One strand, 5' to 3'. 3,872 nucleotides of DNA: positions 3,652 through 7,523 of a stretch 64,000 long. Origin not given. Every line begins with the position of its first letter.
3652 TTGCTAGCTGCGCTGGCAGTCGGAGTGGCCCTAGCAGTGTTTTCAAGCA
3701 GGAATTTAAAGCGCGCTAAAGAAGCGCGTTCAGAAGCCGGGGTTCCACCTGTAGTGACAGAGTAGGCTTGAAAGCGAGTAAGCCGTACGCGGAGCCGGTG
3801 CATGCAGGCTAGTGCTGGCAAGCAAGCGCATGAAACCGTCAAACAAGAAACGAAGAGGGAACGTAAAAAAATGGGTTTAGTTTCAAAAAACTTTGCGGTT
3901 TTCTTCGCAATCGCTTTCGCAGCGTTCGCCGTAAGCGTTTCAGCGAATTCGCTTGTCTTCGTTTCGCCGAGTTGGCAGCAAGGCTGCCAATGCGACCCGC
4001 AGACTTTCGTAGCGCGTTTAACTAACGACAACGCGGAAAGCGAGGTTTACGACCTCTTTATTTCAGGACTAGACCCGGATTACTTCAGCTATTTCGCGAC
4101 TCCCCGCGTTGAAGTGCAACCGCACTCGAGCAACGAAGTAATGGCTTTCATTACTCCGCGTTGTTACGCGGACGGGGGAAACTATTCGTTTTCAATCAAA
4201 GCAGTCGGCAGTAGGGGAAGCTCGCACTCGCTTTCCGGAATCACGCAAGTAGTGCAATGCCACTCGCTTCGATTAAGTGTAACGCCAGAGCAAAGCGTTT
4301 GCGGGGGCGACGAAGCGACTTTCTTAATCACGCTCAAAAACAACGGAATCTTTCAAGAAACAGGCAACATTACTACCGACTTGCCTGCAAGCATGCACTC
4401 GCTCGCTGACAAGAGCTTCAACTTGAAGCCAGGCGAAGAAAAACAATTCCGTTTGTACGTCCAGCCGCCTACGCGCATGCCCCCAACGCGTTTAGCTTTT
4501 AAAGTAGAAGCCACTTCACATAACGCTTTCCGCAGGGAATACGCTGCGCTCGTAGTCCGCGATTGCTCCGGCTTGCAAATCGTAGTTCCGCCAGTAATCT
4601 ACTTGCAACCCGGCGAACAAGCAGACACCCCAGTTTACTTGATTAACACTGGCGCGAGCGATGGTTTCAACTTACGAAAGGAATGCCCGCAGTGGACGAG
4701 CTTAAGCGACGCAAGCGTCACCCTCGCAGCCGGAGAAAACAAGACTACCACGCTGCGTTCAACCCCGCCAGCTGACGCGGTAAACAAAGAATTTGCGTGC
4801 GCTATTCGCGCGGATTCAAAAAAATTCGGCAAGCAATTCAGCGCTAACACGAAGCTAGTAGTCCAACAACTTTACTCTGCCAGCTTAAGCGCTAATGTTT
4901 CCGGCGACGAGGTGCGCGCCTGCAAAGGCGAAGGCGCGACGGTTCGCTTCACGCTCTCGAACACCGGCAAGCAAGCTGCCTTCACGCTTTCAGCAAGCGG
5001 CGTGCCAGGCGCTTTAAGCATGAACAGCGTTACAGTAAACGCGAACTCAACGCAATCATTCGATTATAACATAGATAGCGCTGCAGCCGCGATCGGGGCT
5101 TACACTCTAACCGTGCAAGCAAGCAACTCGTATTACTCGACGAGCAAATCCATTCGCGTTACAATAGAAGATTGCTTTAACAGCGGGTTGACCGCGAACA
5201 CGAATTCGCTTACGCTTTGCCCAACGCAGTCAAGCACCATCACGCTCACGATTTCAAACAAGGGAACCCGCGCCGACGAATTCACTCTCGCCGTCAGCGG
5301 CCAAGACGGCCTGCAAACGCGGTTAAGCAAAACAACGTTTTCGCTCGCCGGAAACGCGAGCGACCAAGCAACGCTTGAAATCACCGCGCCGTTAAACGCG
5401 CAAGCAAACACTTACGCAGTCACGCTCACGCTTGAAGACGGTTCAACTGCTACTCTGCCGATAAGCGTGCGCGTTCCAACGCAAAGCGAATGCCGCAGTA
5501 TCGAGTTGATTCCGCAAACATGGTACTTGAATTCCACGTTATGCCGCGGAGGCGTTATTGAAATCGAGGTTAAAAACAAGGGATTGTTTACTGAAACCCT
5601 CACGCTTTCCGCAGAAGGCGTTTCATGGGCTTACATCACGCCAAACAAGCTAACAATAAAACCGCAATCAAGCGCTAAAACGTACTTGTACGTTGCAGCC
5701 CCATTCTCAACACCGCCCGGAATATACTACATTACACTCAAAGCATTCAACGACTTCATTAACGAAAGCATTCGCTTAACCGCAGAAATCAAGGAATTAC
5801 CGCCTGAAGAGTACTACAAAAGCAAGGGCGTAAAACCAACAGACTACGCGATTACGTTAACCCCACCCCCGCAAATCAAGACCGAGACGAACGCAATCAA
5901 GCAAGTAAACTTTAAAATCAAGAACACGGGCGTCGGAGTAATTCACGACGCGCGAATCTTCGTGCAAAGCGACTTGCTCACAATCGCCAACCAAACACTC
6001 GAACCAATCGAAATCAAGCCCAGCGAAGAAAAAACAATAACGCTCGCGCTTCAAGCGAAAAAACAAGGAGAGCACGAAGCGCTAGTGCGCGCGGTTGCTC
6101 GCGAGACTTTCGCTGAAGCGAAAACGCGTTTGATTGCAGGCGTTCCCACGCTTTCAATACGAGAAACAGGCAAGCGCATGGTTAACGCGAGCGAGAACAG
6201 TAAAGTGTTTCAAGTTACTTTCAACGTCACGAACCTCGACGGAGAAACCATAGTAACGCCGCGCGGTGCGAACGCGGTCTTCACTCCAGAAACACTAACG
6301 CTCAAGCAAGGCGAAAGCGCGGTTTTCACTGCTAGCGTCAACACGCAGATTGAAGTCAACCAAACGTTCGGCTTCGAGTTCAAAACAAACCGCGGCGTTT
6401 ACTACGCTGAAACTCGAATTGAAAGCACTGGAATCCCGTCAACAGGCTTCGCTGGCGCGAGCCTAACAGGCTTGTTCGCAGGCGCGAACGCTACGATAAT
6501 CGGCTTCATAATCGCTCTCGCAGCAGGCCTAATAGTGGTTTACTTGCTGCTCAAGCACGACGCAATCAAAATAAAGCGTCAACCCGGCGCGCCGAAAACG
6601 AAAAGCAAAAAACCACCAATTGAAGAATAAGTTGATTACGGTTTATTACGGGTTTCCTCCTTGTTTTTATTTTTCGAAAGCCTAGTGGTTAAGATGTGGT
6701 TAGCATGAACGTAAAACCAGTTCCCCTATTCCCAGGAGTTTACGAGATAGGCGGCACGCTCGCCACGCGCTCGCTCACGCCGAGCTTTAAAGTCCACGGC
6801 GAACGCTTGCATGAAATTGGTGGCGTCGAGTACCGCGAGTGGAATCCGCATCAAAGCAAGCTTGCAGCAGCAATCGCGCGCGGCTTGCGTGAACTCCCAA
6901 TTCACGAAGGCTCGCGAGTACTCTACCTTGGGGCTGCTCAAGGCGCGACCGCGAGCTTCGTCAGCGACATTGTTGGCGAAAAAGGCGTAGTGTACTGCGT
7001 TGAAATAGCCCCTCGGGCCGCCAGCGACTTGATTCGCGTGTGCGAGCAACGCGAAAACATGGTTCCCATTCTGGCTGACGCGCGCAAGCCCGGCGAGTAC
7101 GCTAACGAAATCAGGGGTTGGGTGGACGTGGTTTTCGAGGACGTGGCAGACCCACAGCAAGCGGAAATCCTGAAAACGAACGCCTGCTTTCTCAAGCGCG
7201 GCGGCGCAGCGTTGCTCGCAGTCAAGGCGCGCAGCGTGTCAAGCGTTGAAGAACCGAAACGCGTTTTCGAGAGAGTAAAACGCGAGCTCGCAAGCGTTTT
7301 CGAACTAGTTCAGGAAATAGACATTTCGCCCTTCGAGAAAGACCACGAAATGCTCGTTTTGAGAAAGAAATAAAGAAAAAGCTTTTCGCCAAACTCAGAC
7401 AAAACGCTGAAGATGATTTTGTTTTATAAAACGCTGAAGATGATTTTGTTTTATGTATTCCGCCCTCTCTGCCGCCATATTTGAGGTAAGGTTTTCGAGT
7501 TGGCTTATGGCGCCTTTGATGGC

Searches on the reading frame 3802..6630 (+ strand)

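Call 55: search_protein_families(library=pfam, proteins=[window:3802-6630:+], max_evalue=0.001)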
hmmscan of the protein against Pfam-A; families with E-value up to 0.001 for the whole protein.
window:3802-6630:+ (942 aa): 10 families
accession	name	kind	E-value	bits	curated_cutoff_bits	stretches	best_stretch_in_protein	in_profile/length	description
PF11614.14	FixG_C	-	5.3e-14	52.8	25.6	0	481-547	36-104/119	IG-like fold at C-terminal of FixG, putative oxidoreductase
PF23619.1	Ig_VWA7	-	5.4e-12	46.3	27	1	466-545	6-83/104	VWA7 Ig-like domain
PF10633.15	NPCBM_assoc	-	1.2e-10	41.9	24.4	0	476-544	5-75/78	NPCBM-associated, NEW3 domain of alpha-galactosidase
PF07705.17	CARDB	-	2.1e-09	37.9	22.7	0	694-773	15-92/101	CARDB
PF05506.17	PLipase_C_C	-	6.7e-07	30.6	24.4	0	379-445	12-74/80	Bacterial phospholipase C, C-terminal domain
PF06280.18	fn3_5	-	2.2e-05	25.5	27.6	0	410-487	14-82/112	Fn3-like domain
PF16353.11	LacZ_4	-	0.00019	22.1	27.3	0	721-763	21-61/87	Beta-galactosidase, domain 4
PF23861.1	Ribophorin_II_2nd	-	0.00054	20.6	23.4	0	408-455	54-103/105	Ribophorin II second domain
PF22544.2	HYDIN_VesB_CFA65-like_Ig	-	0.00081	20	25.5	0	374-455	15-97/100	HYDIN/CFA65/VesB-like, Ig-like domain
PF18368.7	Ig_GlcNase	-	0.00091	19.8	26.3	0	466-501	68-103/105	Exo-beta-D-glucosaminidase Ig-fold domain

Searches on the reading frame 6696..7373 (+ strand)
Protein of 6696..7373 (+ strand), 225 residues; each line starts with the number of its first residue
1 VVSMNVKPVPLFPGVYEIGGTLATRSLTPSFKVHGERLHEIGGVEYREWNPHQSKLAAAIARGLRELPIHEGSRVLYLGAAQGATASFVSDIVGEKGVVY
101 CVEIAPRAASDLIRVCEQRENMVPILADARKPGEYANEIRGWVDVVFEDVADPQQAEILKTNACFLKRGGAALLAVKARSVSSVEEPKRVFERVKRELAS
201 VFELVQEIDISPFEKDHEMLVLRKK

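Call 54: search_protein_families(library=pfam, proteins=[window:6696-7373:+], max_evalue=0.001)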
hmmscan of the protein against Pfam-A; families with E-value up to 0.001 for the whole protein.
window:6696-7373:+ (225 aa): 1 family
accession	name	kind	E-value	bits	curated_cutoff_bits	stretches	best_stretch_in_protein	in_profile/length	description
PF01269.23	Fibrillarin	-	1.5e-76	256.9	27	1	10-223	5-224/227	Fibrillarin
